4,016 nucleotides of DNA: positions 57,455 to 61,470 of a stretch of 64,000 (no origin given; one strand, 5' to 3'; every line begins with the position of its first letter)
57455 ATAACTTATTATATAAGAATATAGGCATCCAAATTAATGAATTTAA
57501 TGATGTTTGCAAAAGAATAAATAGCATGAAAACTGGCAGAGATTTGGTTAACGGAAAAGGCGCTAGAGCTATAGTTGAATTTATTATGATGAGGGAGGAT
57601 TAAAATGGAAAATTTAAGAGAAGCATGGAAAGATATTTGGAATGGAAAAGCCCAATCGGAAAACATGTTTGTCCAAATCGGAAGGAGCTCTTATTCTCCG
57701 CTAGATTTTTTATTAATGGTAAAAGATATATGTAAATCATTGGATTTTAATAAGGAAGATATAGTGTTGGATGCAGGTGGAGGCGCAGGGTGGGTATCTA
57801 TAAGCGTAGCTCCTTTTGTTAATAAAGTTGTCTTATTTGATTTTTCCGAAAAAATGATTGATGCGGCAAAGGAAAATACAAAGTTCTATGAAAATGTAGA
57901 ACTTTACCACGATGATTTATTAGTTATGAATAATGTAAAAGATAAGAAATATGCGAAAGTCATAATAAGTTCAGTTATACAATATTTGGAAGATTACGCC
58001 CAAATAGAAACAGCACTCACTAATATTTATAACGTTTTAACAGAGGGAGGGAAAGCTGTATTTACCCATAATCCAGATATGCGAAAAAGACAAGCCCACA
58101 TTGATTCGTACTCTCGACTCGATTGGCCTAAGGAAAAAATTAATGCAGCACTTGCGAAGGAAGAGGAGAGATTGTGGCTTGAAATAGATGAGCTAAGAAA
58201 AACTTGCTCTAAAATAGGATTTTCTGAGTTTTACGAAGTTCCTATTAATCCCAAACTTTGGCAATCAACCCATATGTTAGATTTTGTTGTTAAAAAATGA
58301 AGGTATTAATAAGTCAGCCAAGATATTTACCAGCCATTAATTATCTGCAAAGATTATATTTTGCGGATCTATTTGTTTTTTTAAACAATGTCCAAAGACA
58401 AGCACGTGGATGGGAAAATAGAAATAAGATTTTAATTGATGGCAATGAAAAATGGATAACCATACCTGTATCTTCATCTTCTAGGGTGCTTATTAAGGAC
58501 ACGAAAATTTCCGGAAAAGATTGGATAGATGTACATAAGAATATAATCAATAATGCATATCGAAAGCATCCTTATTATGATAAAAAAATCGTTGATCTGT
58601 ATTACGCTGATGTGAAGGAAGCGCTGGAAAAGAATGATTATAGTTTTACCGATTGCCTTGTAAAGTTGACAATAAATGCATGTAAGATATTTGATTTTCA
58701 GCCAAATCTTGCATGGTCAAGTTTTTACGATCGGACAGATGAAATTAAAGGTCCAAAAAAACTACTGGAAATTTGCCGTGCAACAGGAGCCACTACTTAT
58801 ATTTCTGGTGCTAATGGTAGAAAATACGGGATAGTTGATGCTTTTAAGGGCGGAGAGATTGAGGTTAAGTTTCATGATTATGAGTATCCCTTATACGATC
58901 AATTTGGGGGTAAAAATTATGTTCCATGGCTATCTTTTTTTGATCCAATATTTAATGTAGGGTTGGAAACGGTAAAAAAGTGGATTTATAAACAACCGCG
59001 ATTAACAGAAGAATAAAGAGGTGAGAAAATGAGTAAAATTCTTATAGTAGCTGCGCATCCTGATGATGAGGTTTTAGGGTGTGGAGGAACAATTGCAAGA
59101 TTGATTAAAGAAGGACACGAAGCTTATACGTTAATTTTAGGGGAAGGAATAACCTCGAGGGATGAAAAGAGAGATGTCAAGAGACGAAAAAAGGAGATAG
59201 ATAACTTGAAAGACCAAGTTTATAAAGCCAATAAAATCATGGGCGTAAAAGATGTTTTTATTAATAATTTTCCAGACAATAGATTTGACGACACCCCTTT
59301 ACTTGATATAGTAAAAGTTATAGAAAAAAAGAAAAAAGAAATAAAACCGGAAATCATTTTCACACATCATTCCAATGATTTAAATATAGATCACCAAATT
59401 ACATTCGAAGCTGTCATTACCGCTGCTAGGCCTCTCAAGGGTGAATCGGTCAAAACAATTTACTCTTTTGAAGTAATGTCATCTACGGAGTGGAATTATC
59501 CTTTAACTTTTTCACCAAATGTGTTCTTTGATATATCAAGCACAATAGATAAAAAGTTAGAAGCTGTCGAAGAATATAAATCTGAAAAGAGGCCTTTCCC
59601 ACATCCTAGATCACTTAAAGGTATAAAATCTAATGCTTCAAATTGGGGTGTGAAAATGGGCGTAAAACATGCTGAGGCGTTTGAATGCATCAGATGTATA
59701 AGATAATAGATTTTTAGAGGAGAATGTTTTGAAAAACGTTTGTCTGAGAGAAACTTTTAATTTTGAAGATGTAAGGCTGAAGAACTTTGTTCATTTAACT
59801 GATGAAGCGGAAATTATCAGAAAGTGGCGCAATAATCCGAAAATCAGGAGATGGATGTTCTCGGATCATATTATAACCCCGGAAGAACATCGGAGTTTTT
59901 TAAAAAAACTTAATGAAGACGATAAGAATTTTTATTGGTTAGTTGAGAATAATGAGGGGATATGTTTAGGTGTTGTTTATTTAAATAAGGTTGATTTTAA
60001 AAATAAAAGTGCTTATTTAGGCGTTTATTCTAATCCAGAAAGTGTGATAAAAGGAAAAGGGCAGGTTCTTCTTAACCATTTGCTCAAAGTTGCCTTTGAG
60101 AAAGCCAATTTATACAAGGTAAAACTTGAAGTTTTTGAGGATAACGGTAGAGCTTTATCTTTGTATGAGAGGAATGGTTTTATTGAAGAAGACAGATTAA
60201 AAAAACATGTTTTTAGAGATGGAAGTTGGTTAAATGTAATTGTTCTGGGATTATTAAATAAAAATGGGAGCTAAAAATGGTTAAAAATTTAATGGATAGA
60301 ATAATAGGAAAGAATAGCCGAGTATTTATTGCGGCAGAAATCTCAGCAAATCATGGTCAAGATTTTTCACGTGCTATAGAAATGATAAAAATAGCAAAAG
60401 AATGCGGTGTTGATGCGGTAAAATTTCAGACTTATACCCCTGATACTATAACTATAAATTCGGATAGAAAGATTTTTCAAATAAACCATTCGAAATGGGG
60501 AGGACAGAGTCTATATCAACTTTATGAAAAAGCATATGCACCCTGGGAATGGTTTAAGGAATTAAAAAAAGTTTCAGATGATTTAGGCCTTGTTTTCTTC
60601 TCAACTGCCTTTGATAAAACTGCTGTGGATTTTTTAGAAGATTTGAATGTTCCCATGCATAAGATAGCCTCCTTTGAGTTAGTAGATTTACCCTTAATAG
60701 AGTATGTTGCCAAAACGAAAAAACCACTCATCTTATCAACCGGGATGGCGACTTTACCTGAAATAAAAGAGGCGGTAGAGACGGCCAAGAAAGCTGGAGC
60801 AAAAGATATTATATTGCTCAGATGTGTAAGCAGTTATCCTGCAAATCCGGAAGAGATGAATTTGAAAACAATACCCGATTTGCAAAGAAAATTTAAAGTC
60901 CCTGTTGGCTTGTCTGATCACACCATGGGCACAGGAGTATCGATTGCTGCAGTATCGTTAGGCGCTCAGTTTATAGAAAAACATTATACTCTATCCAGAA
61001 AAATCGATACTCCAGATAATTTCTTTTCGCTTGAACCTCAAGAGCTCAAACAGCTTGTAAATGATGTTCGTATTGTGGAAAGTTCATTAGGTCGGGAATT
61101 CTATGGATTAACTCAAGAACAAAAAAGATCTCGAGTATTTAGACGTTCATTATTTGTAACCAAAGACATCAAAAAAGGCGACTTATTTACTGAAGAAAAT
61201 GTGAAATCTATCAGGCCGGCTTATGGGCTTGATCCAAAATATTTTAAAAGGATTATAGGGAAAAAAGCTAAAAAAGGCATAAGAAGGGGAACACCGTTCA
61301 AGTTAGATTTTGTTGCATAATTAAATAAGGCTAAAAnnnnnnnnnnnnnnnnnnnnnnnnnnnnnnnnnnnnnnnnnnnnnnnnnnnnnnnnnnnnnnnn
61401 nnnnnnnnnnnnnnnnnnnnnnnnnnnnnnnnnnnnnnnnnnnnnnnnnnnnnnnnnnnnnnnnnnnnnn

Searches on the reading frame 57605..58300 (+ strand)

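Call 5: search_protein_families(library=pfam, proteins=[window:57605-58300:+], max_evalue=0.01)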
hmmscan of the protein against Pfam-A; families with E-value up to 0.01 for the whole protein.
window:57605-58300:+ (231 aa): 14 families
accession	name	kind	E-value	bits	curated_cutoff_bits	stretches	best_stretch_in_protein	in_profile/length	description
PF13649.12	Methyltransf_25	-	5.7e-13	49.8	27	1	54-149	1-97/97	Methyltransferase domain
PF13847.12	Methyltransf_31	-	4.1e-12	46.4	27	1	50-170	3-126/145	Methyltransferase domain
PF08241.18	Methyltransf_11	-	1.1e-10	42.4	21.2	1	55-153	1-95/95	Methyltransferase domain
PF08242.18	Methyltransf_12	-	3.8e-10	40.8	30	1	55-150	1-97/98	Methyltransferase domain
PF05401.17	NodS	-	7.1e-08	33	24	1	53-156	46-147/201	Nodulation protein S (NodS)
PF13489.12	Methyltransf_23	-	3.2e-07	30.6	27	1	48-155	20-118/164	Methyltransferase domain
PF00398.26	RrnaAD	-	4.3e-07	29.7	24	1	38-113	18-93/263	Ribosomal RNA adenine dimethylase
PF05175.20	MTS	-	1.8e-05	24.9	23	1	45-160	26-145/170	Methyltransferase small domain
PF01209.24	Ubie_methyltran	-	5.3e-05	23.1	20.1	1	51-153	48-151/233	ubiE/COQ5 methyltransferase family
PF00891.24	Methyltransf_2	-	0.00056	19.8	22.3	1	36-154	48-165/210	O-methyltransferase domain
PF05219.18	DREV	-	0.00062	19.4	26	1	13-116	62-165/265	DREV methyltransferase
PF06325.19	PrmA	-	0.00073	19.6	22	1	49-150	160-255/296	Ribosomal protein L11 methyltransferase (PrmA)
PF09445.16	Methyltransf_15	-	0.0026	17.8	22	1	53-119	3-70/165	RNA cap guanine-N2 methyltransferase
PF09960.14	DUF2194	-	0.0027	16.6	30.4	1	105-161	73-125/582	Uncharacterised protein conserved in bacteria (DUF2194)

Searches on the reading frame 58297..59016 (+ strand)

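Call 5: search_protein_families(library=pfam, proteins=[window:58297-59016:+], max_evalue=0.01)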
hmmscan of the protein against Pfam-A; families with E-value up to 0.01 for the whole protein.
window:58297-59016:+ (239 aa): 1 family
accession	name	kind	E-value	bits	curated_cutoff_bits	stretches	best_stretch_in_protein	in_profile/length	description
PF08889.16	WbqC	-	2.3e-49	168.6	21.3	1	7-227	1-217/218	WbqC-like protein family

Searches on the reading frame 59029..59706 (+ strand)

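Call 5: search_protein_families(library=pfam, proteins=[window:59029-59706:+], max_evalue=0.01)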
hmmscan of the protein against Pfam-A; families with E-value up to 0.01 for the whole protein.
window:59029-59706:+ (225 aa): 1 family
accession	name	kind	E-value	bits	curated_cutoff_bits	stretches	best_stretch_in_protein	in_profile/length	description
PF02585.22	PIG-L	-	1.5e-25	90.6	28.2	1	5-132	1-128/129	GlcNAc-PI de-N-acetylase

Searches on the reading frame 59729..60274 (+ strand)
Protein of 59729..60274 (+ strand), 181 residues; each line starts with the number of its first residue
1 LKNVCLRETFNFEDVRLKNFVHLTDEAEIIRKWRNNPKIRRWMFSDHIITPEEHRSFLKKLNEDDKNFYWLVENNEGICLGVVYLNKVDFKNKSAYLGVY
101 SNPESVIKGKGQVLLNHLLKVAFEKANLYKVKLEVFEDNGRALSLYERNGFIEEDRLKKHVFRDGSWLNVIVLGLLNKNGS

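Call 5: search_protein_families(library=pfam, proteins=[window:59729-60274:+], max_evalue=0.01)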
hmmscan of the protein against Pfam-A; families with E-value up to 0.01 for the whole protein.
window:59729-60274:+ (181 aa): 5 families
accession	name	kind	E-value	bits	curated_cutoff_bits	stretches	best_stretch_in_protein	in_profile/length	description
PF00583.31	Acetyltransf_1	-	9.4e-13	48.9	20.7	1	51-151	18-116/116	Acetyltransferase (GNAT) family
PF13302.13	Acetyltransf_3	-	1.7e-12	48.7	25.4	1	22-151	8-137/138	Acetyltransferase (GNAT) domain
PF13420.13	Acetyltransf_4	-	2.9e-12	47.3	24.3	1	27-169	9-152/155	Acetyltransferase (GNAT) domain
PF13523.12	Acetyltransf_8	-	1.1e-08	35.3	27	1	24-75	3-52/145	Acetyltransferase (GNAT) domain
PF13508.13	Acetyltransf_7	-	2.1e-06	28.5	27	1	67-152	3-83/84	Acetyltransferase (GNAT) domain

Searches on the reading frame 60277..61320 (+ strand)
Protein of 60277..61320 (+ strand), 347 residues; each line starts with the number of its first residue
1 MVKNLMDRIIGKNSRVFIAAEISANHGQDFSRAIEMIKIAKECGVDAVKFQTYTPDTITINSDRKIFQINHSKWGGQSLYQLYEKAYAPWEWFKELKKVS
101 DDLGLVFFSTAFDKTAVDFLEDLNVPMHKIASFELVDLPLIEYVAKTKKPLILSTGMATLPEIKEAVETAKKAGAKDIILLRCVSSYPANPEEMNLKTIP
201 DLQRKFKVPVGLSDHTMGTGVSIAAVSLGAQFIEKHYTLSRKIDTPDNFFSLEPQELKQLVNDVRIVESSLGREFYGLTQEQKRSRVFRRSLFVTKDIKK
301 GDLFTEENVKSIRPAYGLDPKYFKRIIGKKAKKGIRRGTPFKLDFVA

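Call 5: search_protein_families(library=pfam, proteins=[window:60277-61320:+], max_evalue=0.01)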
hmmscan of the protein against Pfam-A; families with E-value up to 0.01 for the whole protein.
window:60277-61320:+ (347 aa): 2 families
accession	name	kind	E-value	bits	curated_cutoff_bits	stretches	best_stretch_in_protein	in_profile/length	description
PF03102.20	NeuB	-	2e-94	316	22.1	1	36-274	1-239/241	NeuB family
PF08666.17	SAF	-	3.9e-09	37.4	21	1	289-344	1-60/63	SAF domain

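Call 63: search_protein_families(library=ncbifam, proteins=[window:60277-61320:+], max_evalue=0.00001)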
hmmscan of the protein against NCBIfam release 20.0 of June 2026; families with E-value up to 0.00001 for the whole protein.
window:60277-61320:+ (347 aa): 4 families
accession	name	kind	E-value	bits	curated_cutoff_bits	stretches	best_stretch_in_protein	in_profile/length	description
TIGR03586.1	PseI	equivalog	2e-143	477.5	340.25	1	16-340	2-326/327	pseudaminic acid synthase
TIGR03569.1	NeuB_NnaB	equivalog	5.9e-98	327.9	399.65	1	16-339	1-327/329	N-acetylneuraminate synthase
NF006421.0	PRK08673.1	subfamily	7e-08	32.1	335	1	93-274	147-336/338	3-deoxy-7-phosphoheptulonate synthase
TIGR01361.1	DAHP_synth_Bsub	equivalog_domain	1.1e-07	31.5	267.75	1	93-265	78-258/260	3-deoxy-7-phosphoheptulonate synthase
